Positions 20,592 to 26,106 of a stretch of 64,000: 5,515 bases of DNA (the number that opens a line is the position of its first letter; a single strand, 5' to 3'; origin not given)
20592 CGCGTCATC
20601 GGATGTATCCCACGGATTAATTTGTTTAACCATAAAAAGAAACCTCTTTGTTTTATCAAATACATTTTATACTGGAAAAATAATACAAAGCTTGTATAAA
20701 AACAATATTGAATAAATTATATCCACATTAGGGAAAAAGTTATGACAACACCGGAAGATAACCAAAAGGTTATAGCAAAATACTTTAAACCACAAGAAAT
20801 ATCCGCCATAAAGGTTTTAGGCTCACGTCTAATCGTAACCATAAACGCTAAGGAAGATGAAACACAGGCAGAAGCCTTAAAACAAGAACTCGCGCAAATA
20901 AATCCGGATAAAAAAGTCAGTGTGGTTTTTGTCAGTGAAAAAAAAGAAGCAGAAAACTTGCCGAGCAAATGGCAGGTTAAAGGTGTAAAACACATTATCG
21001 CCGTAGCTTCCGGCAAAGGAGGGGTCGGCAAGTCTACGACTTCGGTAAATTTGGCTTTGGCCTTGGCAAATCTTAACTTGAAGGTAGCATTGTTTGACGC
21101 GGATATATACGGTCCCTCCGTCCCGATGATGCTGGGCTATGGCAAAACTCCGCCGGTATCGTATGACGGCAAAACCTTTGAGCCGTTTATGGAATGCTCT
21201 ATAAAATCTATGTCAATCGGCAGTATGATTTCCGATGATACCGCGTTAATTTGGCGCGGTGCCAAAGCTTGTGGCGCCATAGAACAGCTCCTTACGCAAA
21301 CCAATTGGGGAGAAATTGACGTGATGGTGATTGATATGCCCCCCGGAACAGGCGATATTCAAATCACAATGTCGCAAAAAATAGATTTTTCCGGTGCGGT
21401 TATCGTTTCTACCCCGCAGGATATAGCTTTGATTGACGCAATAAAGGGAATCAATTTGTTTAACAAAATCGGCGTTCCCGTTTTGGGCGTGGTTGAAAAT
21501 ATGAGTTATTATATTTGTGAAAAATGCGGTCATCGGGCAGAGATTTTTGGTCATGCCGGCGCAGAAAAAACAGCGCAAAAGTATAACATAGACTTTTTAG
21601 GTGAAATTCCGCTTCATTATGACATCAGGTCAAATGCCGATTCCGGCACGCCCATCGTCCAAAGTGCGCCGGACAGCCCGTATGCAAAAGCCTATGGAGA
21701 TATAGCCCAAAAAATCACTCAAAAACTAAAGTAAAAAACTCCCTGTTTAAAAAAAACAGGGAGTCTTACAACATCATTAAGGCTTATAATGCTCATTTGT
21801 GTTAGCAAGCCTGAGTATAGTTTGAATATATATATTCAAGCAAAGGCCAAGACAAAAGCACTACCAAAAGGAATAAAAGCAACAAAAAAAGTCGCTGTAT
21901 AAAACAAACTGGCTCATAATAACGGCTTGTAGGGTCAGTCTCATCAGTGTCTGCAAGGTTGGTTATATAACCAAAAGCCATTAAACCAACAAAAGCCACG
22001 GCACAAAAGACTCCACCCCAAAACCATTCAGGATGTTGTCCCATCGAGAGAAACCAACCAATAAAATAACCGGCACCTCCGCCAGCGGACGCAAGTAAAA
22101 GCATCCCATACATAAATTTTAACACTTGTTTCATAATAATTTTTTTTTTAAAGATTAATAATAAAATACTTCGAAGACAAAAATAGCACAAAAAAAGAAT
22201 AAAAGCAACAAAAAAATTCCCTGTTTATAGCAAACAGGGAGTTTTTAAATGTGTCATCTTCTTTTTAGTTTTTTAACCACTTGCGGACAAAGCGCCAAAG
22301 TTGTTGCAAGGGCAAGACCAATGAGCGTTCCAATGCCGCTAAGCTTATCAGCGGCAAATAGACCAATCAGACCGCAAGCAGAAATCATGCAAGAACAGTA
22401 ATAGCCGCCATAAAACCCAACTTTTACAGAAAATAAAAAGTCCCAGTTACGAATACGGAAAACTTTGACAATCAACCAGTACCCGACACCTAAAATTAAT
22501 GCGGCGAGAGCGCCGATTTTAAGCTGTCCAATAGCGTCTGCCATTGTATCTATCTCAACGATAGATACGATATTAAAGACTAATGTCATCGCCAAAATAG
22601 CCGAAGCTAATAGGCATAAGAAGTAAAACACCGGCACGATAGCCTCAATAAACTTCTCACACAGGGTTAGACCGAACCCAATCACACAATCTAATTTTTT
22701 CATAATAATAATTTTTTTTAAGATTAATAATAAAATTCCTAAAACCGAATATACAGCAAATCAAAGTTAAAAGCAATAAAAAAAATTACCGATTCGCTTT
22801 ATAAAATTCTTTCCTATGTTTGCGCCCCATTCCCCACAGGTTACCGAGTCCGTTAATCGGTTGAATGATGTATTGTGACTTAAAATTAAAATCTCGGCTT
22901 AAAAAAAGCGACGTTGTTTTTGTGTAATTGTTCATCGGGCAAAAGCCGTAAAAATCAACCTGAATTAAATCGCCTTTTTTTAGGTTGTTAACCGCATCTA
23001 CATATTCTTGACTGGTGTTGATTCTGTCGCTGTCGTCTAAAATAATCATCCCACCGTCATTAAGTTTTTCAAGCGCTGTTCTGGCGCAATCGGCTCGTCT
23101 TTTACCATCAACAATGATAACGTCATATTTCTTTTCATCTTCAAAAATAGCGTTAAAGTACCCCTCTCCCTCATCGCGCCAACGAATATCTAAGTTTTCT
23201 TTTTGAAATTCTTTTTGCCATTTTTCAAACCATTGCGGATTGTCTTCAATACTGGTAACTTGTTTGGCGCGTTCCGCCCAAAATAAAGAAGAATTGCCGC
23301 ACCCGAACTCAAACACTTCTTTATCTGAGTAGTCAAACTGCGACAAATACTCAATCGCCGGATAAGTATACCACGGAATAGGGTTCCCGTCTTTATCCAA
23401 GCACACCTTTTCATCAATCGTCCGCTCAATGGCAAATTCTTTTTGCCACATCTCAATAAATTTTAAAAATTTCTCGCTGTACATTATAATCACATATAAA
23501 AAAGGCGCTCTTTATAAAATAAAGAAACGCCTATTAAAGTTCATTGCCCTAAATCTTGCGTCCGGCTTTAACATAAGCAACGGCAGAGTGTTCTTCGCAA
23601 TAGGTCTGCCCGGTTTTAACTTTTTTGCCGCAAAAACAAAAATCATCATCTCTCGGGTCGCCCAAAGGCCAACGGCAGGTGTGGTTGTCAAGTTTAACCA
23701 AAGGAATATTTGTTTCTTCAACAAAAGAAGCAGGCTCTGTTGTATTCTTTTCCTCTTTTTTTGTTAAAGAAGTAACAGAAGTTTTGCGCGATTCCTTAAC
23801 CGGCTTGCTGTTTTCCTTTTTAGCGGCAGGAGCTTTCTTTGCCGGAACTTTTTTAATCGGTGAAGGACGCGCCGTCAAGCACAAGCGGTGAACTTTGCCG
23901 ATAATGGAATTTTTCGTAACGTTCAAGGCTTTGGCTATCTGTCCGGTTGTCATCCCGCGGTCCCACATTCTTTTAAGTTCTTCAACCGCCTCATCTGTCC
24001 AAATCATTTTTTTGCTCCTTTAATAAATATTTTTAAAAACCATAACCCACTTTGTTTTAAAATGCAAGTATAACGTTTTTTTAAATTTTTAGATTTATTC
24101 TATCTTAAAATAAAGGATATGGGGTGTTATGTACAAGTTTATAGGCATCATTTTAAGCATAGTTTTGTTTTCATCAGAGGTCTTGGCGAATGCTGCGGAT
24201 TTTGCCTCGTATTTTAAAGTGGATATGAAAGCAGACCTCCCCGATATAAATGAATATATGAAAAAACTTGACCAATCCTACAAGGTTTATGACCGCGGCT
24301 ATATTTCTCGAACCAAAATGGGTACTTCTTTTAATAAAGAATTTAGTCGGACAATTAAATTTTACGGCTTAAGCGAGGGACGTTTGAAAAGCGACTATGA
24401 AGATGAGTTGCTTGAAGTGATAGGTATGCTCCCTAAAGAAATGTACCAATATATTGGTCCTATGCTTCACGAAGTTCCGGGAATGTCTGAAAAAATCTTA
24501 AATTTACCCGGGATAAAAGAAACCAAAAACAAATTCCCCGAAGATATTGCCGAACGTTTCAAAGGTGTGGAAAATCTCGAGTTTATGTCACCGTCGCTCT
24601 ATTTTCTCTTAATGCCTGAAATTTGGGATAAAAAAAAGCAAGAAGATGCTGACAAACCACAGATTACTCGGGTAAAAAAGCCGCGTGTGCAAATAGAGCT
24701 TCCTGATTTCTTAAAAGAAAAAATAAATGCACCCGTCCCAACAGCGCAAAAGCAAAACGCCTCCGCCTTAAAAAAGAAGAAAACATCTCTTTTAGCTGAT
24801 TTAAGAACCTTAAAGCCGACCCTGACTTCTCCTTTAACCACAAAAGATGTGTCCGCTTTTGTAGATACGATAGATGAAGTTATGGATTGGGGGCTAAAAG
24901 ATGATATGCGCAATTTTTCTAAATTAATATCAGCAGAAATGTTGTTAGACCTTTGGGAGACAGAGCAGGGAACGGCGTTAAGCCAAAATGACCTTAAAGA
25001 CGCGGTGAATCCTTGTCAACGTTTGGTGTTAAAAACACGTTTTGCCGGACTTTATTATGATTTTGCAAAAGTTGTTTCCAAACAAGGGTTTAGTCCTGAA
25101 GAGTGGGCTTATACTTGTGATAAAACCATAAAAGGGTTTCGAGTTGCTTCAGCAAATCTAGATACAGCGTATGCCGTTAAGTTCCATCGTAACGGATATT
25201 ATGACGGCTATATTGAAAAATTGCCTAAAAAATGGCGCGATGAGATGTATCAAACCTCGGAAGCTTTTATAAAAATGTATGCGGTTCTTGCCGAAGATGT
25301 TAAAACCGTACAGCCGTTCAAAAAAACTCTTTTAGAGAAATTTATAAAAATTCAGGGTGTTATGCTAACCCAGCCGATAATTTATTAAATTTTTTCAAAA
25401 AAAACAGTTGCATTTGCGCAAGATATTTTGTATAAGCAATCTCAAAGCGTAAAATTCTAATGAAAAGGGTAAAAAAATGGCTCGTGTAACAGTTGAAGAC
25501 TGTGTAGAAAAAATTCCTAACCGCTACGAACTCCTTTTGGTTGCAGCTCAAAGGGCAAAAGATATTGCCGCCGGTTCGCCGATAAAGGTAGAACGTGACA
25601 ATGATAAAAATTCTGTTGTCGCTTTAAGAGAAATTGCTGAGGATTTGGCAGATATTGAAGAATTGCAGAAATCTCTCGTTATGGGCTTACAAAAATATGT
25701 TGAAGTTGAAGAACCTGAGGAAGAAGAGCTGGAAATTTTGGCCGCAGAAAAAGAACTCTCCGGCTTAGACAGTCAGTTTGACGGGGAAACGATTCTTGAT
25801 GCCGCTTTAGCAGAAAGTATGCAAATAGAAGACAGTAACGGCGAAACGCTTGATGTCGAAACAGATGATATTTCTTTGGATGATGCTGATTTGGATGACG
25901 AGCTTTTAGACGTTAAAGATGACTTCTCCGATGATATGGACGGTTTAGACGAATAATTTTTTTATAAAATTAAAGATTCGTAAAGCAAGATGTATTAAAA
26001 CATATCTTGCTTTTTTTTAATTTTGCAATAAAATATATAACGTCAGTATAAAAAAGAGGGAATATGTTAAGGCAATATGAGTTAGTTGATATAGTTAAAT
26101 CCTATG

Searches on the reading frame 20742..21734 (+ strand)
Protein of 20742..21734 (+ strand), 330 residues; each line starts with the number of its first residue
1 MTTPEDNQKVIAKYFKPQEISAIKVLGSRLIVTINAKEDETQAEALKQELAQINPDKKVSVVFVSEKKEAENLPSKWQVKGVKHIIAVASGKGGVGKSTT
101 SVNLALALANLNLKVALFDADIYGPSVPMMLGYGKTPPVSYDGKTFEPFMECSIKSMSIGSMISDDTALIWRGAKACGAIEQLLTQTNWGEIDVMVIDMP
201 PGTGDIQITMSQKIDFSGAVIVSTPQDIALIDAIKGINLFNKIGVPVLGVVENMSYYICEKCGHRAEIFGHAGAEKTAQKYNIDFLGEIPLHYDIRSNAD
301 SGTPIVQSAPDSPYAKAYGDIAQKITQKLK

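Call 17: search_protein_families(library=ncbifam, proteins=[window:20742-21734:+], max_evalue=0.00001)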
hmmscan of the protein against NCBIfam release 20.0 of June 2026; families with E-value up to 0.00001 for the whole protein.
window:20742-21734:+ (330 aa): 15 families
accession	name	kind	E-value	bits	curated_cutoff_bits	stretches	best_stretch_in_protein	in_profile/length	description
NF008669.0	PRK11670.1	equivalog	1.8e-106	356.1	348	1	43-329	67-353/369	iron-sulfur cluster carrier protein ApbC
NF041136.1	MrpORP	equivalog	6.9e-81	272.3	450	1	80-328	2-251/365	iron-sulfur cluster carrier protein MrpORP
TIGR01969.1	minD_arch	subfamily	2.7e-25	89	201.75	1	85-327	2-232/251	cell division ATPase MinD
TIGR01968.1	minD_bact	equivalog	1.7e-15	57.1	212.9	1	84-132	2-50/261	septum site-determining protein MinD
NF041546.1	ParA_partition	equivalog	8.3e-11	41.8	180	1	85-121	1-37/203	ParA family partition ATPase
TIGR03018.1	pepcterm_TyrKin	hypoth_equivalog_domain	1.5e-09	37.5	230.65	1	79-135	31-88/207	XrtA-associated tyrosine autokinase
TIGR01007.1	eps_fam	subfamily_domain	3.7e-09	36.4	108.05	1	84-127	18-61/204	polysaccharide biosynthesis tyrosine autokinase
NF047398.1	AAA_KGGVGR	domain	4.5e-09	36.9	90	1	84-132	3-51/190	KGGVGR-motif variant AAA ATPase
NF033200.1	F430_CfbC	exception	8.4e-09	35.2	402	0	90-127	6-43/260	Ni-sirohydrochlorin a,c-diamide reductive cyclase ATP-dependent reductase subunit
TIGR01287.1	nifH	equivalog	5.9e-07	29.1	394.35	0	90-131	6-47/275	nitrogenase iron protein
TIGR03815.1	CpaE_hom_Actino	equivalog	9.4e-07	28.3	154.45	1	84-137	112-165/340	septum site-determining protein Ssd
NF009701.0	PRK13230.1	subfamily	1.7e-06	27.3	350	0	90-121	7-38/291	nitrogenase reductase-like protein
TIGR03029.1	EpsG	equivalog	2.3e-06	27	313.8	0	76-126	97-146/274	chain length determinant protein tyrosine kinase EpsG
NF008079.0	PRK10818.1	equivalog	4.8e-06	26.1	508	0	84-132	3-51/270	septum site-determining protein MinD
TIGR02016.1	BchX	equivalog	8e-06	25.3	331.2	0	85-137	2-53/296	chlorophyllide a reductase iron protein subunit X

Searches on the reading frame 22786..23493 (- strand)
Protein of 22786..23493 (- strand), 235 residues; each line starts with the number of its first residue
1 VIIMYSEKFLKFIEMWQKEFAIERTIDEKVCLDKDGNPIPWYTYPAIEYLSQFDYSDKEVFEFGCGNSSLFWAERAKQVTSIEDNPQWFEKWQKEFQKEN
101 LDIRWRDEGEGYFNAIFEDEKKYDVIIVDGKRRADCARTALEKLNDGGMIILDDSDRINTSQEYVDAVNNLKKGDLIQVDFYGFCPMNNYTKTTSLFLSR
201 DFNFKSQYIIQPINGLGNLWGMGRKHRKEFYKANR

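Call 10: search_protein_families(library=pfam, proteins=[window:22786-23493:-], max_evalue=0.01)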
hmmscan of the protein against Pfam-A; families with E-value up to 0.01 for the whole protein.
window:22786-23493:- (235 aa): 1 family
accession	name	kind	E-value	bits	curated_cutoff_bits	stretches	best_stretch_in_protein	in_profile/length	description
PF13578.12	Methyltransf_24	-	3e-06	28.5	26.3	1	62-154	2-104/105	Methyltransferase domain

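Call 17: search_protein_families(library=ncbifam, proteins=[window:22786-23493:-], max_evalue=0.00001)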
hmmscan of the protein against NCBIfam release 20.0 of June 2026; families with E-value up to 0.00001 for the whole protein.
window:22786-23493:- (235 aa): 0 families

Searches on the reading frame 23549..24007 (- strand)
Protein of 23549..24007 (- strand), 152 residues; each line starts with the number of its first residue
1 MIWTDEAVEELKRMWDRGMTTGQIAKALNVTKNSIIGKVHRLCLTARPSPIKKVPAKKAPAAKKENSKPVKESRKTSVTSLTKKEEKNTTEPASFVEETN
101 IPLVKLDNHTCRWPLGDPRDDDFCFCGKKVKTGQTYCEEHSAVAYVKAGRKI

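Call 17: search_protein_families(library=ncbifam, proteins=[window:23549-24007:-], max_evalue=0.00001)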
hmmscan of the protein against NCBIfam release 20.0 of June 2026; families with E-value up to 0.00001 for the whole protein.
window:23549-24007:- (152 aa): 1 family
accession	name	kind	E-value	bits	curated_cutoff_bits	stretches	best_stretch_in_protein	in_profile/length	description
NF050816.1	sig70cofacGcrA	equivalog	4.6e-35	121.4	280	1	1-149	1-154/173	cell cycle sigma 70 cofactor GcrA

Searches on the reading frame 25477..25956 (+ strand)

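Call 17: search_protein_families(library=ncbifam, proteins=[window:25477-25956:+], max_evalue=0.00001)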
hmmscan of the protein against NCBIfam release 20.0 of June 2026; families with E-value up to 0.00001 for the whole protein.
window:25477-25956:+ (159 aa): 2 families
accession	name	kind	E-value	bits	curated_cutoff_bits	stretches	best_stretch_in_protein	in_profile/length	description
TIGR00690.1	rpoZ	equivalog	3.7e-17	62.2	23.6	1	1-57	1-58/60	DNA-directed RNA polymerase subunit omega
NF001579.0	PRK00392.6-2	equivalog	4.2e-07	29.9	58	1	6-64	8-69/72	DNA-directed RNA polymerase subunit omega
